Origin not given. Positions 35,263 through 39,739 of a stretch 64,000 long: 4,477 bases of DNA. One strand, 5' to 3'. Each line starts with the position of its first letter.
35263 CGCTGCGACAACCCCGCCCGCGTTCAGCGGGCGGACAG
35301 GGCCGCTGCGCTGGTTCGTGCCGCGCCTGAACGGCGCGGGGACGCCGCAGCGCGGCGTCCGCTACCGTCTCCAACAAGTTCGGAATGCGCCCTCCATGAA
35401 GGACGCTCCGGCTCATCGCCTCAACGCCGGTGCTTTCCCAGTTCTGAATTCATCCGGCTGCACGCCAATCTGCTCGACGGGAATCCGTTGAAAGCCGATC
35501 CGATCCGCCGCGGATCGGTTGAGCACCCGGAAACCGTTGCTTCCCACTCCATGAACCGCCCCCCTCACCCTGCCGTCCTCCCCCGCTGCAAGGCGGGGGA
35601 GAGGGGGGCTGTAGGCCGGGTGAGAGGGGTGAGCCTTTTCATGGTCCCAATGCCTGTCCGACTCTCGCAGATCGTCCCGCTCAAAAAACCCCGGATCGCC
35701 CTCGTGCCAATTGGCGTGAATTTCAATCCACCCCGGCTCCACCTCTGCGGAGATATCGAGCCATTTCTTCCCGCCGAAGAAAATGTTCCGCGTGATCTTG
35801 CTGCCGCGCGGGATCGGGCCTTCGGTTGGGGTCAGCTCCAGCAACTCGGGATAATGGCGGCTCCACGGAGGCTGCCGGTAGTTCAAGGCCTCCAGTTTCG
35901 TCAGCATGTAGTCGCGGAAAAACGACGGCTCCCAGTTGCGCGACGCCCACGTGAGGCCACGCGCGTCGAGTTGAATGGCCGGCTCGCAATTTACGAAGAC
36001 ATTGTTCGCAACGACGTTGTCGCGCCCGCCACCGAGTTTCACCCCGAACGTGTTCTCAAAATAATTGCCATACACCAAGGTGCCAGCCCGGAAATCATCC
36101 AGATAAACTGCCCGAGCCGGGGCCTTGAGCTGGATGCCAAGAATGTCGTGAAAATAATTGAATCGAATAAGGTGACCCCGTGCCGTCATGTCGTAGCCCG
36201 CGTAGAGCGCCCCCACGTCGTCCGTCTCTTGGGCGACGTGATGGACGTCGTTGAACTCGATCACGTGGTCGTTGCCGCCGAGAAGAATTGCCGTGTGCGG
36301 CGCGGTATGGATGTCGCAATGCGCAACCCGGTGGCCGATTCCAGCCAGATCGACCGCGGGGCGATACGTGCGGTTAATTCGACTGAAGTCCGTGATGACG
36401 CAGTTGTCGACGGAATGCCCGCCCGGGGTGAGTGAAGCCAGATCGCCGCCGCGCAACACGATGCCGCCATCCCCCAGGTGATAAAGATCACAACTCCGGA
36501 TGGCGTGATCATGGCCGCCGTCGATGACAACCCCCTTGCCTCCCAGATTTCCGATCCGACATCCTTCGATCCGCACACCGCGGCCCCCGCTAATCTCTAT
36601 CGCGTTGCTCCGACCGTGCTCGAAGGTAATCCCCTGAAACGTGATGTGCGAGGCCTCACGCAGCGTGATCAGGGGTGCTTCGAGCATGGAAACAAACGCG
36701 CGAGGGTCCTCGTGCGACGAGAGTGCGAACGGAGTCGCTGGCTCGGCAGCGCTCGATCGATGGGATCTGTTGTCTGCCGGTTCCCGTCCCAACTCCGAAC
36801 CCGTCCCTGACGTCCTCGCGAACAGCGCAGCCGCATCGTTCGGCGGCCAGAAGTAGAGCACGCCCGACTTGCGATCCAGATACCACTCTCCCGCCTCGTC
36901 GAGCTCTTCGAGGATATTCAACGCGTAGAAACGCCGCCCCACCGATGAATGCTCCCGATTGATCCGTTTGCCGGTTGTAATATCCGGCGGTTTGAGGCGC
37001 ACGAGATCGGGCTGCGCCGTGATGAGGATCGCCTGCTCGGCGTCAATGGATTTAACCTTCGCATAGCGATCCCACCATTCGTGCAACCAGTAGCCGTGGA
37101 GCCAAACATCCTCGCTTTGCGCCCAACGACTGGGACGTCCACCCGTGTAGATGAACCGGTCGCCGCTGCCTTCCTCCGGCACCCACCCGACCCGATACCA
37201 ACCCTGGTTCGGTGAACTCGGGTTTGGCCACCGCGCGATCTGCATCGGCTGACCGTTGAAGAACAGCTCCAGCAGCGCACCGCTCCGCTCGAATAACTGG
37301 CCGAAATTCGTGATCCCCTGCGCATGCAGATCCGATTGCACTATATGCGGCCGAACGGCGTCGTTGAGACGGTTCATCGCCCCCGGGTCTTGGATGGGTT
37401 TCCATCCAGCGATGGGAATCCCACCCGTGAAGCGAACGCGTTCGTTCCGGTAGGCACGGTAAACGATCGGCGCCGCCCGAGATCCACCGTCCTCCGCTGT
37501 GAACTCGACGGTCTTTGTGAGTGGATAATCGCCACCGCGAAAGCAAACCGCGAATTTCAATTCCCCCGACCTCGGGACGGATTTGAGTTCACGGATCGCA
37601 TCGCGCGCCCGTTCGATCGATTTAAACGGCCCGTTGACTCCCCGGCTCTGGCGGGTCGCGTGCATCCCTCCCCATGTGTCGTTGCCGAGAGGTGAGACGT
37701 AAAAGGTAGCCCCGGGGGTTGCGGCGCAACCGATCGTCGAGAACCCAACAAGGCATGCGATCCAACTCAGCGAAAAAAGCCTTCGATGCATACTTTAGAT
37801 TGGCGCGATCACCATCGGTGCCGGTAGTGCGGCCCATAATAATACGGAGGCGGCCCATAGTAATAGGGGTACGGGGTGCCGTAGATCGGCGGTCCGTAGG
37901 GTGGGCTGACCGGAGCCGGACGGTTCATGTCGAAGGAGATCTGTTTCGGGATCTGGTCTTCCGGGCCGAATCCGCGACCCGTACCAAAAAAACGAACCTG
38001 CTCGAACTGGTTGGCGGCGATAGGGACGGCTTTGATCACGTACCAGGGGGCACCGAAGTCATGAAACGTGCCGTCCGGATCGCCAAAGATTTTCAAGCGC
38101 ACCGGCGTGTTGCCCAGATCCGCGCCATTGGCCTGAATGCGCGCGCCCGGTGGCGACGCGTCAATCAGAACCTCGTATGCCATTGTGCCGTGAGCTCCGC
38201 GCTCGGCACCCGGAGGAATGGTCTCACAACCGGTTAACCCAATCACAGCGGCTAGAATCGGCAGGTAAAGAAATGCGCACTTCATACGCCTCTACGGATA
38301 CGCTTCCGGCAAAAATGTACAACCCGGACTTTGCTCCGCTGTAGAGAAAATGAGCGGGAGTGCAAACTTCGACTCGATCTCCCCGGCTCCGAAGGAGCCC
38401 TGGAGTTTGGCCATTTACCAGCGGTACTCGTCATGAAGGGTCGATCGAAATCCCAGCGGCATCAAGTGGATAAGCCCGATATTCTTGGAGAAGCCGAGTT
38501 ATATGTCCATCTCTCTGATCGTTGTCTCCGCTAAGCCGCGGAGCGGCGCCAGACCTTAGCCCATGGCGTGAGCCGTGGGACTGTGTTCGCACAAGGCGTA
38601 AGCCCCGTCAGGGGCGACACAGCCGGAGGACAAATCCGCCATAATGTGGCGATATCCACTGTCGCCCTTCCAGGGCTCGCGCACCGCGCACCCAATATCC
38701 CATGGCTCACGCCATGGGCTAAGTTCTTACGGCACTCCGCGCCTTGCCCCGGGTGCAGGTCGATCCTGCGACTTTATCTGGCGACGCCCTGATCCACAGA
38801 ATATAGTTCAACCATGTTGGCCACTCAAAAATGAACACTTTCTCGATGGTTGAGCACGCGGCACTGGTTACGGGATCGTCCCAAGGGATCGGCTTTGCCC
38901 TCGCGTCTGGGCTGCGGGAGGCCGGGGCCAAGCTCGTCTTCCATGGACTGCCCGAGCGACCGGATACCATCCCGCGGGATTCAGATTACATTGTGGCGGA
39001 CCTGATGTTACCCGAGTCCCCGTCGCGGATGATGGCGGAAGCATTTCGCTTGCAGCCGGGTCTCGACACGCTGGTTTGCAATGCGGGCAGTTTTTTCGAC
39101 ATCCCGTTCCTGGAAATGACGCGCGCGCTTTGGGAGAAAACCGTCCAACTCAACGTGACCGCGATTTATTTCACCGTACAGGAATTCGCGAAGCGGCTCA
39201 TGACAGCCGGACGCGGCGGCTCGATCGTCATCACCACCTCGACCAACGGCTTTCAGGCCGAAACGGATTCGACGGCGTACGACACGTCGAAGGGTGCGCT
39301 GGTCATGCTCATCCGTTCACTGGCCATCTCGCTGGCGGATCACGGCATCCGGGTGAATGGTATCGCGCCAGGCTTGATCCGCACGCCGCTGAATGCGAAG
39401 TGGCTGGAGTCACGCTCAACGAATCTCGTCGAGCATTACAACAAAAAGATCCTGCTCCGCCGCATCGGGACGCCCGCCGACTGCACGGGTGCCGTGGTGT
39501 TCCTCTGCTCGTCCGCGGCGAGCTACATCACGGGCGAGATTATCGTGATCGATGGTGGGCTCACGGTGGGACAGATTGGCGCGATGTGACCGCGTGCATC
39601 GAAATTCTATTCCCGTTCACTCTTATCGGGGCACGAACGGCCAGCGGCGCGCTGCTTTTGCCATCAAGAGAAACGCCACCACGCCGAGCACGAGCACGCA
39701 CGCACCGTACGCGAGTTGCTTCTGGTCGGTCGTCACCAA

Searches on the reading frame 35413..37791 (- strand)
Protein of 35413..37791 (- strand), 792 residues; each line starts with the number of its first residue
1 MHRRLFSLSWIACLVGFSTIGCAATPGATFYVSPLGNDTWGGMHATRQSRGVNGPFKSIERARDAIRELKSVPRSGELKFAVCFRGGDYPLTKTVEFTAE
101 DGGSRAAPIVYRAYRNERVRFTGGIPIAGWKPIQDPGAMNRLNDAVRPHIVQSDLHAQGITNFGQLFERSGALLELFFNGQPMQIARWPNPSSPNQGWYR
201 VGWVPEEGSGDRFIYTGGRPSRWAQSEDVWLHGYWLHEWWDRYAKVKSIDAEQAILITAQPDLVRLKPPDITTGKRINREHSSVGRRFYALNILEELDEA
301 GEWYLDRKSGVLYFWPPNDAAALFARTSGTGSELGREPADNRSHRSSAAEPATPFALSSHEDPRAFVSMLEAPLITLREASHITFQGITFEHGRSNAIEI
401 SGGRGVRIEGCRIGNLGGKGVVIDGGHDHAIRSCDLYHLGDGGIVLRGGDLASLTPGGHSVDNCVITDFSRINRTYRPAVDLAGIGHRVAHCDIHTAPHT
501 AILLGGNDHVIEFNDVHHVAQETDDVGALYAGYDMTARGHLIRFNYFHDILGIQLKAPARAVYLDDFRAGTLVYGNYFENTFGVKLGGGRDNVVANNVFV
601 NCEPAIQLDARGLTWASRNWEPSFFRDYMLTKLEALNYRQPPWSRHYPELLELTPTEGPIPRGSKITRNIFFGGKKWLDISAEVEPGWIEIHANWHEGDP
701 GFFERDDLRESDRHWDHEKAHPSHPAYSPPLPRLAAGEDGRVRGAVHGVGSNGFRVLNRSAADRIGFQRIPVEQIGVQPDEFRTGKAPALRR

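Call 29: search_protein_families(library=pfam, proteins=[window:35413-37791:-], max_evalue=0.001)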
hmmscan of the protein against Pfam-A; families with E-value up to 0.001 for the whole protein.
window:35413-37791:- (792 aa): 3 families
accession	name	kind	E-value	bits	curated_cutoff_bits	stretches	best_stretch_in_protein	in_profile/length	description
PF13229.12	Beta_helix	-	7.4e-18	65.1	25.9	2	377-450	5-124/158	Right handed beta helix region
PF21231.2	GH141_M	-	0.00018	21.8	27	1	286-316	125-155/156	GH141 insertion domain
PF05048.19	NosD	-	0.00037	20.4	23.6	0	559-616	128-187/212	Periplasmic copper-binding protein (NosD)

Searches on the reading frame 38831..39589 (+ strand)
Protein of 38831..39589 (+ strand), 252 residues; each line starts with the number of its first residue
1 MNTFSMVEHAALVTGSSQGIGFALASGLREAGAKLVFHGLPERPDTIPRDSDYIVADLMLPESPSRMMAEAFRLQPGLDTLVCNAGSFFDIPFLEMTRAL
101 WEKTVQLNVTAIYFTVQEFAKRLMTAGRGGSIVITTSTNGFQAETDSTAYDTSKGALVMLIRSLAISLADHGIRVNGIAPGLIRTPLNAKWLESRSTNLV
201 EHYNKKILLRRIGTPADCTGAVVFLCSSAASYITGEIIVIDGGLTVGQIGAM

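Call 56: search_protein_families(library=pfam, proteins=[window:38831-39589:+], max_evalue=0.0001)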
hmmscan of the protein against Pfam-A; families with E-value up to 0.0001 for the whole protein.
window:38831-39589:+ (252 aa): 2 families
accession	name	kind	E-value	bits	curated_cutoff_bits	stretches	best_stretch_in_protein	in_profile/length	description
PF13561.12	adh_short_C2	-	3.8e-52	177.7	27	1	17-245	5-236/236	Enoyl-(Acyl carrier protein) reductase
PF00106.31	adh_short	-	7e-39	133.8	26.6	1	10-193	2-192/195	short chain dehydrogenase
